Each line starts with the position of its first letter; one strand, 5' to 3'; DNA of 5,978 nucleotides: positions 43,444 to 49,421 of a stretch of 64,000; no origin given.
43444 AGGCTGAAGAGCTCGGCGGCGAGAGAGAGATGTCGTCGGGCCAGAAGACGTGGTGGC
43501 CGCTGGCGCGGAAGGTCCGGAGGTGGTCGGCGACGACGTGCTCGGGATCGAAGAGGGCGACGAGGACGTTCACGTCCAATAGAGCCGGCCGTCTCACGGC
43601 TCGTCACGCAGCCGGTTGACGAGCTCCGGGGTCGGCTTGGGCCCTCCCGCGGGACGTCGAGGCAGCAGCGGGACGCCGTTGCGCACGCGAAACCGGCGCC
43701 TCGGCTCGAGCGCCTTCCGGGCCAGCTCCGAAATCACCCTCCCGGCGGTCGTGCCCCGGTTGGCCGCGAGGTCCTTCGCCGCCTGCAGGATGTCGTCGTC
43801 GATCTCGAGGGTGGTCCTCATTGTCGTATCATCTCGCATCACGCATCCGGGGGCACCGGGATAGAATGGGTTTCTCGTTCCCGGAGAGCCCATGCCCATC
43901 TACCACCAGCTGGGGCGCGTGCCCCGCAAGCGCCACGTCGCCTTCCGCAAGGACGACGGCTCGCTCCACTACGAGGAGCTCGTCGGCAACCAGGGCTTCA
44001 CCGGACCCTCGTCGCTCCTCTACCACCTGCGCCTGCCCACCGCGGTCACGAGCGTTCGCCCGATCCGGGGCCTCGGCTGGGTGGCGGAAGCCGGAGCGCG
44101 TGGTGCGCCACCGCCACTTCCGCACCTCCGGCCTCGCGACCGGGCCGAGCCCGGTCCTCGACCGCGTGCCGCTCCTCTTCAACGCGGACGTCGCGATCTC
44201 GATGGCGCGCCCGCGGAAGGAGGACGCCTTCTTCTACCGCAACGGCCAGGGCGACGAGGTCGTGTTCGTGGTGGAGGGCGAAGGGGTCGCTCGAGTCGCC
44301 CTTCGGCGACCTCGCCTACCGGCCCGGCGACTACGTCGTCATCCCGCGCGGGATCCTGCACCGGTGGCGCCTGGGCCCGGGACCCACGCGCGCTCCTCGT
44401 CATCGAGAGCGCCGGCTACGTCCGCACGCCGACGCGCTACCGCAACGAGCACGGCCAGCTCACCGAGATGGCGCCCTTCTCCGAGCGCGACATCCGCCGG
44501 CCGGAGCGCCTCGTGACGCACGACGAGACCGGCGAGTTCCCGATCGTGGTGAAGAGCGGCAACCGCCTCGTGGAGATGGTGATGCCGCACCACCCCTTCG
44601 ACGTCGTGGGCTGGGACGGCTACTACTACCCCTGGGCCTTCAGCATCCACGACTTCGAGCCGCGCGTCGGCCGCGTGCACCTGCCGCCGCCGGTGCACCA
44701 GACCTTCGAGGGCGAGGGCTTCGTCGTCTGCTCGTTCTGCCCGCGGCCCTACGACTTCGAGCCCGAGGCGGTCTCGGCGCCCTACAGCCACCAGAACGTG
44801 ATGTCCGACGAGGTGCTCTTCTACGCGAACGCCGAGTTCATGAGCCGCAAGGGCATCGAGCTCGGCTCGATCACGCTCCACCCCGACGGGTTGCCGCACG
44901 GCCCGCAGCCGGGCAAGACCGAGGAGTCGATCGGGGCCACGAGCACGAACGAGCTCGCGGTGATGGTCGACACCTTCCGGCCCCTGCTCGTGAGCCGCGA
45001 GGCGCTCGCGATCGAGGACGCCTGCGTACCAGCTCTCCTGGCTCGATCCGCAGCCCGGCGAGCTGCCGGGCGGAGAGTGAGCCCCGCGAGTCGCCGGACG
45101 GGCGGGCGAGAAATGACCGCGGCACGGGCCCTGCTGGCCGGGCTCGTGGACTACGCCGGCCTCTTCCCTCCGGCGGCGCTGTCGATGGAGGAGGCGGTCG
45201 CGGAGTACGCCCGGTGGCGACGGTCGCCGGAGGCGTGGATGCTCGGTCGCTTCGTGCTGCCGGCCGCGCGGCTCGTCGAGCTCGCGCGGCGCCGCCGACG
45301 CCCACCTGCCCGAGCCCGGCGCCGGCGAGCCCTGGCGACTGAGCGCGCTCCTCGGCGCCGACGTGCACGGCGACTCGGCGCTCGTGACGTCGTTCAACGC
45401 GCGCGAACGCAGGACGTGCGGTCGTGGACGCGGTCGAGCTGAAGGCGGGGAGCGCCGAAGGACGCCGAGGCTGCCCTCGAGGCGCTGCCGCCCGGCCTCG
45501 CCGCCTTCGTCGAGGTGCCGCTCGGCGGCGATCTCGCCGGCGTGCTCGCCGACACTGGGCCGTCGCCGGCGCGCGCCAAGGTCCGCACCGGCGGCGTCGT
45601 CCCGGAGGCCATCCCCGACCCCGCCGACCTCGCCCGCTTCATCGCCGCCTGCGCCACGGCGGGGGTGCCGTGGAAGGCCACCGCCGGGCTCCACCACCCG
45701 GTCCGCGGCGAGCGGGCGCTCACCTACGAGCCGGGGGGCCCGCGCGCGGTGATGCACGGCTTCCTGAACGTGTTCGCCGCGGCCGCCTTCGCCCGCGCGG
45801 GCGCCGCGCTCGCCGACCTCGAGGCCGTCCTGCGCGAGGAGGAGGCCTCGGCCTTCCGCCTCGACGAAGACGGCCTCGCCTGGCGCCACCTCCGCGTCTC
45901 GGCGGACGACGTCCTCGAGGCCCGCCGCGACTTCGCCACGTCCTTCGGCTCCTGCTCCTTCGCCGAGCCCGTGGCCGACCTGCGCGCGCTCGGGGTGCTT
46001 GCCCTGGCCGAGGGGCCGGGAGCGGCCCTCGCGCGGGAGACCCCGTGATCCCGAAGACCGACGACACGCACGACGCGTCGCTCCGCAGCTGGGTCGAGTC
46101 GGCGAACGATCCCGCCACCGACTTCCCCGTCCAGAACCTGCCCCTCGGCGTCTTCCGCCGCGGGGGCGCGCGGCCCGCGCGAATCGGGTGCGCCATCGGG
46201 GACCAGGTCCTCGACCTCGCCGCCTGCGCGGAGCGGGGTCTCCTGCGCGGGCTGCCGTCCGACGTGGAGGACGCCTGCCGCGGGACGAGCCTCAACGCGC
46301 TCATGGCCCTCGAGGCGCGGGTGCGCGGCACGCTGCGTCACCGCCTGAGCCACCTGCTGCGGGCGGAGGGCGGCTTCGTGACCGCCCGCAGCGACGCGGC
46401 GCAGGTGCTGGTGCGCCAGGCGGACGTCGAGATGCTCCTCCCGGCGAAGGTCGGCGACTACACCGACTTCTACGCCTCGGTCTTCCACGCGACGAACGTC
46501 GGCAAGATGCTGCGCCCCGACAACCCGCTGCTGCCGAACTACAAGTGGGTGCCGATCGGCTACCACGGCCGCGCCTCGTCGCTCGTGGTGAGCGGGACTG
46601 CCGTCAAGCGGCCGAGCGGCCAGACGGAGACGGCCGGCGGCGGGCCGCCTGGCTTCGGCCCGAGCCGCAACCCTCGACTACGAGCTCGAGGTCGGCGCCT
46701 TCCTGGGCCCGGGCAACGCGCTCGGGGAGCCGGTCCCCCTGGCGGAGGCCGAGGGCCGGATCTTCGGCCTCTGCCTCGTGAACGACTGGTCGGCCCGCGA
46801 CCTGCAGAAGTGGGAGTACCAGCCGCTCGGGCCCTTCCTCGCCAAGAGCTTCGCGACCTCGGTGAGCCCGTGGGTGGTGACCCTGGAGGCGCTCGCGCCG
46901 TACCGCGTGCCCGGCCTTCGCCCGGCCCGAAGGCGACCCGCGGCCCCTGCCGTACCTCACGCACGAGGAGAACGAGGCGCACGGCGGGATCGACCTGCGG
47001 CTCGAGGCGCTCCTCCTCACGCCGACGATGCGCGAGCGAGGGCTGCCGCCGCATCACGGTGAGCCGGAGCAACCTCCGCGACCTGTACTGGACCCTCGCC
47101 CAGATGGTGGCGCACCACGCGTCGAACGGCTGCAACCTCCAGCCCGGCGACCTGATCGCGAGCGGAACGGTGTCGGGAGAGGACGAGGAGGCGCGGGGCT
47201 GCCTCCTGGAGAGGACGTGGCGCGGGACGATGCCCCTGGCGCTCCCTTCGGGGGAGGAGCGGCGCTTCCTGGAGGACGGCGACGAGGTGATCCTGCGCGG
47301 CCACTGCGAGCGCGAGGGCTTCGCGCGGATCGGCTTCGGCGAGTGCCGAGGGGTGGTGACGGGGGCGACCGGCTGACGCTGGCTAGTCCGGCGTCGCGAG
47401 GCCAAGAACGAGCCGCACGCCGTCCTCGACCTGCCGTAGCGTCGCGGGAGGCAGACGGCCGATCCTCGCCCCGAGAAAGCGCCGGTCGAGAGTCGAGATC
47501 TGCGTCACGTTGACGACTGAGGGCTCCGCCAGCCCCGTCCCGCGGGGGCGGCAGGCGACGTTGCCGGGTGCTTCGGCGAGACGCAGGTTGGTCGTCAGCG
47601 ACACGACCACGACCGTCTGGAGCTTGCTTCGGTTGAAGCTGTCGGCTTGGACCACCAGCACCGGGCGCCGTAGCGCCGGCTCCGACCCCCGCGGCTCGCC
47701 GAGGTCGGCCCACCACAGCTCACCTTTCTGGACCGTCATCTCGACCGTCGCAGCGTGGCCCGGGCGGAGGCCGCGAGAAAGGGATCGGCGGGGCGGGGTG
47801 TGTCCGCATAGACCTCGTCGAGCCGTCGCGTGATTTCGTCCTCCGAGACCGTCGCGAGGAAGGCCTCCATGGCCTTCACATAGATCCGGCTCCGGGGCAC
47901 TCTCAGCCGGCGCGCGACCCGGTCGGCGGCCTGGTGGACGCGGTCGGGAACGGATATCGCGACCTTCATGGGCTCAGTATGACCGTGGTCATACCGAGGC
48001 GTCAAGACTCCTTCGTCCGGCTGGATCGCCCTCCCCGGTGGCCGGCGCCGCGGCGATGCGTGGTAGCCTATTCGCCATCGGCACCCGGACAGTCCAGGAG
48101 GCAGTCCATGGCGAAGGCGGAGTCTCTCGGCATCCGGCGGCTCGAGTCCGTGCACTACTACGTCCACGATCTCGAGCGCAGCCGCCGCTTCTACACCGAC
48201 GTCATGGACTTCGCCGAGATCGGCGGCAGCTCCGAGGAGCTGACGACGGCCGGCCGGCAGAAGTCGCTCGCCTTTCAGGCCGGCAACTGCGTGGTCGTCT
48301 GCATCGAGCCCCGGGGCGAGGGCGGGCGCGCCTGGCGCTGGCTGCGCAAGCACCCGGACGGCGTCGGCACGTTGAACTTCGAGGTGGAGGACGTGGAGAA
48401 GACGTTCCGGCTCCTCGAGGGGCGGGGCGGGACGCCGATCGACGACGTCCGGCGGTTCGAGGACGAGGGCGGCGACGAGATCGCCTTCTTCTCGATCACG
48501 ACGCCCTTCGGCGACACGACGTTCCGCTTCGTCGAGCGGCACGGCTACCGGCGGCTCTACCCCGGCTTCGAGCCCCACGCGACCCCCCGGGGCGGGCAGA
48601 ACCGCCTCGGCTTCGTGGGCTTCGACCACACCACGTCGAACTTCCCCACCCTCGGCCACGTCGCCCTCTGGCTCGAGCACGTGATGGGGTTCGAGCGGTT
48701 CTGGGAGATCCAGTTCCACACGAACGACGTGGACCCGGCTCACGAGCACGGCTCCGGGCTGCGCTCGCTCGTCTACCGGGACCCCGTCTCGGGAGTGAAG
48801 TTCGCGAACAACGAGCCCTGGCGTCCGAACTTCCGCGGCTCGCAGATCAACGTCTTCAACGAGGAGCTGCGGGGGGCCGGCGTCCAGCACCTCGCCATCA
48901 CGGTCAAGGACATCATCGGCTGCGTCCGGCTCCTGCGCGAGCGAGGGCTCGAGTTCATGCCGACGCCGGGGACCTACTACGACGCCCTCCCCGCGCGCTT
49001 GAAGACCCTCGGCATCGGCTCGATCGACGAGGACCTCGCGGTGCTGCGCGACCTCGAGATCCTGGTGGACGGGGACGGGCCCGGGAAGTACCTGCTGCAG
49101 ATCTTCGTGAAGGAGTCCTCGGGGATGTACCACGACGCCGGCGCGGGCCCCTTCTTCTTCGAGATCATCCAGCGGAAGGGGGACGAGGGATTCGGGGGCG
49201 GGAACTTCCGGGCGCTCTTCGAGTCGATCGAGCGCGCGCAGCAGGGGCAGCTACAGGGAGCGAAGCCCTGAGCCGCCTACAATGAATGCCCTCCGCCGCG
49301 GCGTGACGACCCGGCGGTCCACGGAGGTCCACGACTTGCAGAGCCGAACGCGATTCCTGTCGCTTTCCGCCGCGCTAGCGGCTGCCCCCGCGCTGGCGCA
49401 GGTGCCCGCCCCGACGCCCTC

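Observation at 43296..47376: Frameshift cluster 2: vapC, hmgA, an unknown ORF and fahA carry 11 frame changes in 4.1 kb, while flanking mscL, mazEF and hppD are intact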

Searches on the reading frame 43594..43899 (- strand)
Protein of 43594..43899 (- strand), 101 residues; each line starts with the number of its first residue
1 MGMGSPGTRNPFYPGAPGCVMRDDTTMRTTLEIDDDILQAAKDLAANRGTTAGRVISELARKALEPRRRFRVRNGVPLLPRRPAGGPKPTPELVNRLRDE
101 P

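Call 4: search_protein_families(library=pfam, proteins=[window:43594-43899:-], max_evalue=0.01)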
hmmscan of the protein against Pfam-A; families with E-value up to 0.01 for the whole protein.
window:43594-43899:- (101 aa): 2 families
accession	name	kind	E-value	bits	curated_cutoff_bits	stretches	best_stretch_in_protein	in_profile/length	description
PF09957.15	VapB_antitoxin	-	0.0016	18.7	23.4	1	27-44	1-18/47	Bacterial antitoxin of type II TA system, VapB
PF19891.5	DUF6364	-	0.0032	18.3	27.3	1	29-69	5-39/70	Family of unknown function (DUF6364)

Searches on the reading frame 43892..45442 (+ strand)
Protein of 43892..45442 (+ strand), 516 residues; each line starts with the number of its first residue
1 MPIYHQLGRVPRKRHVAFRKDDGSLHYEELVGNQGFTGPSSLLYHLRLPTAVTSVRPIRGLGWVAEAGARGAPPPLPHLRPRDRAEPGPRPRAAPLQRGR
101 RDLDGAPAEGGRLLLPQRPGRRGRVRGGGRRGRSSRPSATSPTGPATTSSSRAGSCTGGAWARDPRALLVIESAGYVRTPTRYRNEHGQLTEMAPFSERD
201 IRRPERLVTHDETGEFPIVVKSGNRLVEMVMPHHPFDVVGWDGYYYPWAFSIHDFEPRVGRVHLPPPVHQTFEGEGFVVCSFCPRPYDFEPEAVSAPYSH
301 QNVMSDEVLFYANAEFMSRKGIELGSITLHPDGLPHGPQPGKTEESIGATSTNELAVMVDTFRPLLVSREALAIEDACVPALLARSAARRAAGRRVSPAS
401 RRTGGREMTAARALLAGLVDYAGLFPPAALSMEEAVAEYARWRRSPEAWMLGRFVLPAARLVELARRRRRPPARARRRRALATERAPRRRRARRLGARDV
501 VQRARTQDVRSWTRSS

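Call 4: search_protein_families(library=pfam, proteins=[window:43892-45442:+], max_evalue=0.01)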
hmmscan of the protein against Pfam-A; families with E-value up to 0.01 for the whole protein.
window:43892-45442:+ (516 aa): 1 family
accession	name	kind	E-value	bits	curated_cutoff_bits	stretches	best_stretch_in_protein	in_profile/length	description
PF20510.4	HgmA_N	-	0.00021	21.1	20.2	1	198-250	219-271/273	Homogentisate 1,2-dioxygenase N-terminal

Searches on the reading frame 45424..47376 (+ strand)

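Call 4: search_protein_families(library=pfam, proteins=[window:45424-47376:+], max_evalue=0.01)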
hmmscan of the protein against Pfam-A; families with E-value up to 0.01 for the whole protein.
window:45424-47376:+ (650 aa): 2 families
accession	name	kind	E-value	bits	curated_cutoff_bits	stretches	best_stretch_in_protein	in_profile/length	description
PF09298.16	FAA_hydrolase_N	-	1.3e-23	83.6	25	1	237-340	1-105/105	Fumarylacetoacetase N-terminal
PF01557.24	FAA_hydrolase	-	5.1e-14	52.9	23.9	1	545-645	145-213/214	Fumarylacetoacetate (FAA) hydrolase C-terminal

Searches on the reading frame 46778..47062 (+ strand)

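Call 4: search_protein_families(library=pfam, proteins=[window:46778-47062:+], max_evalue=0.01)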
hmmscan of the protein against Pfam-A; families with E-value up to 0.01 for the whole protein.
window:46778-47062:+ (94 aa): 1 family
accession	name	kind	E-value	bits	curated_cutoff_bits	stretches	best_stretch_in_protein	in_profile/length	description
PF01557.24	FAA_hydrolase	-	6.9e-08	32.8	23.9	1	1-40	90-130/214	Fumarylacetoacetate (FAA) hydrolase C-terminal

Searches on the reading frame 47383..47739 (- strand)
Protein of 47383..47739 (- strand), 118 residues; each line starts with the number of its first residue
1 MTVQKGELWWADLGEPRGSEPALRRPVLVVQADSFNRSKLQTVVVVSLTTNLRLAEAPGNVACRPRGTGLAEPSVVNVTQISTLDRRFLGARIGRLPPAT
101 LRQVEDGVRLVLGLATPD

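Call 59: find_encoding_contigs(protein=window:47383-47739:-, flank=6000, max_places=10)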
Protein window:47383-47739:- (118 aa): 1 contig read that carries it; 1 place shown.
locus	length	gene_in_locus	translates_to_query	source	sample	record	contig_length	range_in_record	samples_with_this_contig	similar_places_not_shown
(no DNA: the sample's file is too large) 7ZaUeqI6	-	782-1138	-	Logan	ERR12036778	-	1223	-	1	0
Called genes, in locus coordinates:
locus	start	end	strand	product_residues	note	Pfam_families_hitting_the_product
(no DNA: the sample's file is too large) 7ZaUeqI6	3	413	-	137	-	?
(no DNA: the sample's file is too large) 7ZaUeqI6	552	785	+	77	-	-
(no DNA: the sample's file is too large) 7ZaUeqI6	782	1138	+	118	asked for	PF02452:PemK_toxin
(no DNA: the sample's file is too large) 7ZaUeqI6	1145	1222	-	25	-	?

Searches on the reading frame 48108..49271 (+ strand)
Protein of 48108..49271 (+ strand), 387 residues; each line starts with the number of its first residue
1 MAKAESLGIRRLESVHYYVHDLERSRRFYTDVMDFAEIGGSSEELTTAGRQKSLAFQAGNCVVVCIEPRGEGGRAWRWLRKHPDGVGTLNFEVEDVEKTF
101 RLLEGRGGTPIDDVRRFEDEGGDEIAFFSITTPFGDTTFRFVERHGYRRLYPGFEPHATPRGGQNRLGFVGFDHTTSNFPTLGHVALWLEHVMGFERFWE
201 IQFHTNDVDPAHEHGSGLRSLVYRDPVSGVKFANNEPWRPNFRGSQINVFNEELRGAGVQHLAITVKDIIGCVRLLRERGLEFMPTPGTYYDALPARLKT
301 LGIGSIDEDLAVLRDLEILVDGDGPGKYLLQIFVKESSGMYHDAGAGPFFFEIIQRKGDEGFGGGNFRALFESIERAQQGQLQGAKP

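Call 38: find_related_loci(query=window:48108-49271:+, collection=genome_contigs, flank=6000)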
Query window:48108-49271:+ (387 aa) in genome_contigs; peptide patterns used: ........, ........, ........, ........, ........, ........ (x = any residue, [..] = any of these).
305 stretches matched a pattern; 225 encode a relative of the query (tblastn E <= 1e-3); the best 80 are kept; 80 distinct loci.
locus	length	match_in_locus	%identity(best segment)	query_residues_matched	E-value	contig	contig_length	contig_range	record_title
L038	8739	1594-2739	94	1-382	0e+0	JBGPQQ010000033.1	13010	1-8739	MAG: Vicinamibacteria bacterium isolate OBJ1_062018_150_29 k141_550844_length_13010_cov_8.0000, whole genome shotgun seq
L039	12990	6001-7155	88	1-385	0e+0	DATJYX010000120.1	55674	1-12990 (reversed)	MAG TPA_asm: Vicinamibacteria bacterium isolate SMAG_U15163 k141_4667907, whole genome shotgun sequence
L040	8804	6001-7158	83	1-386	0e+0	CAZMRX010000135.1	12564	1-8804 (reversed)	MAG TPA_asm: uncultured Acidobacteriota bacterium isolate SRP287453_co1_166 genome assembly, contig: NODE_9439_length_12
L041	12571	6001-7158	82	1-386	0e+0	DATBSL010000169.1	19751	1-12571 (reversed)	MAG TPA_asm: Vicinamibacteria bacterium isolate SMAG_U4156 k141_743516, whole genome shotgun sequence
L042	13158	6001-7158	82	1-386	0e+0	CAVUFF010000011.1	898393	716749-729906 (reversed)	MAG: uncultured Acidobacteriota bacterium isolate MFD04944.bin.3.170 genome assembly, contig: contig_9625, whole genome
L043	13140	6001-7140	82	5-384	0e+0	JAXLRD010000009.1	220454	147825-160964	MAG: Vicinamibacteria bacterium isolate STL-ACI20 C2.206.fa-9, whole genome shotgun sequence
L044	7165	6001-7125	82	1-375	0e+0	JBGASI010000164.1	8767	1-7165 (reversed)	MAG: Vicinamibacteria bacterium isolate MAG_AAO_AS.80 AAOAS-80_scaffold_14633, whole genome shotgun sequence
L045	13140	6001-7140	81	1-380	0e+0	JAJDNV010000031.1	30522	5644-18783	MAG: Acidobacteria bacterium isolate ALSabin.176 k141_8747362, whole genome shotgun sequence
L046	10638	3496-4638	79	1-381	0e+0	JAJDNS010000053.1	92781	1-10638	MAG: Acidobacteria bacterium isolate ALSabin.143 k141_2145213, whole genome shotgun sequence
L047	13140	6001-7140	78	1-381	0e+0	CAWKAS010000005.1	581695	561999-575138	MAG: uncultured Acidobacteriota bacterium isolate MFD09779.bin.1.286 genome assembly, contig: contig_28784, whole genome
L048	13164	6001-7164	75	1-387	0e+0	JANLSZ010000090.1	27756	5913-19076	MAG: Vicinamibacteria bacterium isolate OTE_25_metabat_270 OTE_25_k141_976579, whole genome shotgun sequence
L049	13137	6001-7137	75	1-378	0e+0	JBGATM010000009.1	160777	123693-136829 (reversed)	MAG: Vicinamibacteria bacterium isolate MAG_AAO_AS.72 AAOAS-72_NODE_9_length_160777_cov_6.246156, whole genome shotgun s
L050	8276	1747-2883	74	1-378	0e+0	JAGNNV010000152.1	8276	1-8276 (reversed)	MAG: Vicinamibacteria bacterium isolate Go_SlAct_bin_43 Go_SlAct_46597_length_8276_cov_9.960241, whole genome shotgun se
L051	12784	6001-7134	74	1-378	0e+0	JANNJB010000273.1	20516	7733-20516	MAG: Vicinamibacteria bacterium isolate SOY_40_metabat_13 SOY_40_k141_3246473, whole genome shotgun sequence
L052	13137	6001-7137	74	1-380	0e+0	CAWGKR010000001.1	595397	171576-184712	MAG: uncultured Acidobacteriota bacterium isolate MFD02134.bin.2.48 genome assembly, contig: contig_14078, whole genome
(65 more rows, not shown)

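Call 52: predict_structure(alignment_id=A2)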
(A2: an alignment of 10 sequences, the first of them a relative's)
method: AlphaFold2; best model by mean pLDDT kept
length: 297 residues; sequences in the alignment: 10
mean_pLDDT: 86.2   pTM: 0.87
mean pLDDT of the five models: 86.2, 86.0, 83.7, 78.7, 73.2
residues with pLDDT >= 90: 158; 70-90: 103; 50-70: 33; < 50: 3
segments of 3 or more residues with pLDDT < 50: none
pLDDT, mean of each block of 10 residues (from residue 1): 88 84 88 93 92 97 92 92 94 95 95 91 93 87 93 89 78 94 92 61 55 67 93 93 78 89 93 76 77 75
secondary structure, 60 per line:
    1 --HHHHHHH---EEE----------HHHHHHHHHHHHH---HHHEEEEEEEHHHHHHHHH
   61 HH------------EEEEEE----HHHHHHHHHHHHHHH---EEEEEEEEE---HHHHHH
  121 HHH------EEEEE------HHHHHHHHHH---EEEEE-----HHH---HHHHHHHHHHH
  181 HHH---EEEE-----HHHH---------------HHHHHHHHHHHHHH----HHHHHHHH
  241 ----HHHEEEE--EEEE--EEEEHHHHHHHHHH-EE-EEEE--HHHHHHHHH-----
elements in order: H3-9 E13-15 H26-38 E45-51 H52-62 E75-80 H85-99 E103-111 H115-123 E130-134 H141-150 E154-158 H170-183 E187-190 H196-199 H215-228 H233-240 E248-251 E254-257 E260-263 H264-273 E278-281 H284-292

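Call 54: fold_search(model_id=the predicted structure, library=pdb)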
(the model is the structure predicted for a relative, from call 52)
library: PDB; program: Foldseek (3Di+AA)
matches with E <= 10: 1489; with E <= 0.001: 1
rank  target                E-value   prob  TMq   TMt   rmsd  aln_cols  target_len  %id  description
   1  8kc8                  1.8e-04  1.00  0.46  0.58   6.1       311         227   16  De novo design protein -T11 (released 2024-08-07)
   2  2o7s                  2.0e-03  1.00  0.39  0.25   4.8       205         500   12  Crystal Structure of the A. thaliana DHQ-dehydroshikimate-SDH-shikimate-NADP(H) (released 2007-11-20)
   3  5ks8_F                2.1e-03  1.00  0.41  0.27   4.7       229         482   10  Crystal structure of two-subunit pyruvate carboxylase from Methylobacillus flagellatus (released 2016-10-19)
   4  4loc_B                2.7e-03  1.00  0.41  0.23   7.3       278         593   12  Structure of the carboxyl transferase domain from Rhizobium etli pyruvate carboxylase with oxamate and biotin (released 2014-09-10)
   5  3d0c_A                3.0e-03  0.75  0.29  0.28  17.5       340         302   13  Crystal structure of dihydrodipicolinate synthase from Oceanobacillus iheyensis at 1.9 A resolution (released 2008-05-13)
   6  5ks8_D                3.5e-03  0.99  0.39  0.22  11.0       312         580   12  Crystal structure of two-subunit pyruvate carboxylase from Methylobacillus flagellatus (released 2016-10-19)
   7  4mim_D                4.3e-03  1.00  0.42  0.23   6.8       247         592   11  Structure of the carboxyl transferase domain from Rhizobium etli pyruvate carboxylase with 3-bromopyruvate (released 2014-08-13)
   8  5ks8_E                4.3e-03  1.00  0.39  0.28   5.5       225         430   12  Crystal structure of two-subunit pyruvate carboxylase from Methylobacillus flagellatus (released 2016-10-19)
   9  2nx9_B                4.3e-03  0.99  0.40  0.28  12.3       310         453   15  Crystal structure of the carboxyltransferase domain of the oxaloacetate decarboxylase Na+ pump from Vibrio cholerae (released 2006-12-26)
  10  9hra_G                4.6e-03  1.00  0.38  0.39   6.6       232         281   13  Crystal Structure of the Coxiella burnetii 2-methylisocitrate lyase Bound to Products Succinic and Pyruvic Acid (released 2025-08-13)
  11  5ks8_C                4.8e-03  1.00  0.38  0.21   5.2       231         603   10  Crystal structure of two-subunit pyruvate carboxylase from Methylobacillus flagellatus (released 2016-10-19)
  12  9hra_F                5.7e-03  0.99  0.37  0.39   6.7       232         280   12  Crystal Structure of the Coxiella burnetii 2-methylisocitrate lyase Bound to Products Succinic and Pyruvic Acid (released 2025-08-13)
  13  7lh6_B                5.7e-03  0.98  0.36  0.38   9.4       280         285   10  The structure of Bacteroides plebeius L-galactose dehydrogenase (released 2022-02-09)
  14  4m6v_B                6.4e-03  0.99  0.40  0.22   8.4       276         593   12  Structure of the carboxyl transferase domain from Rhizobium etli pyruvate carboxylase with pyruvate and biocytin (released 2014-09-10)
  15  3wqg_B                6.4e-03  0.97  0.30  0.24   7.4       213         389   16  D-threo-3-hydroxyaspartate dehydratase C353A mutant in the metal-free form (released 2015-01-28)
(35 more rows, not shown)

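Call 57: find_homologous_proteins(query=A2, max_evalue=0.001)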
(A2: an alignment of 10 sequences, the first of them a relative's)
Query A2 (10 sequences) (297 aa, profile of the alignment): 8000 proteins with E <= 0.001 among 8000 candidates; the best 120 are listed.
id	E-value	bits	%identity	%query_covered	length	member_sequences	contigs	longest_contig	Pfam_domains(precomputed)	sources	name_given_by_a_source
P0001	2.0e-150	518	67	99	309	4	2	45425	-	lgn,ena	-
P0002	1.2e-146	506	71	99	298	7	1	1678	-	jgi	jgi:hypothetical protein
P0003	1.3e-146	506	68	96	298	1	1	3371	-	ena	-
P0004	2.2e-146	505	72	100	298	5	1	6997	-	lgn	-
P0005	3.3e-146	504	67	100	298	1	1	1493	-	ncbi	-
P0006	3.4e-146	504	68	99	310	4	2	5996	-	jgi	jgi:hypothetical protein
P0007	3.5e-146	504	68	96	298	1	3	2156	-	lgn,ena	-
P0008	5.2e-146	504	68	96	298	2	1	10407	-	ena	-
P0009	6.6e-146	503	57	99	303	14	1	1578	-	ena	-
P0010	9.4e-146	503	68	100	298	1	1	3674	-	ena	-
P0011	1.3e-145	503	68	96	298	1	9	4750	-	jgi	-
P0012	1.3e-145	502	68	96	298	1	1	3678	-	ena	-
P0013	1.4e-145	502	72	99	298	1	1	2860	-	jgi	jgi:hypothetical protein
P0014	1.5e-145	502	69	100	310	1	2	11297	-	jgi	jgi:hypothetical protein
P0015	2.3e-145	502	73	99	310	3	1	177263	-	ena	-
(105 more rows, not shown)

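Call 58: find_encoding_contigs(protein=window:48108-49271:+, flank=6000, max_places=10)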
Protein window:48108-49271:+ (387 aa): no gene with exactly this product is on record in the collection.
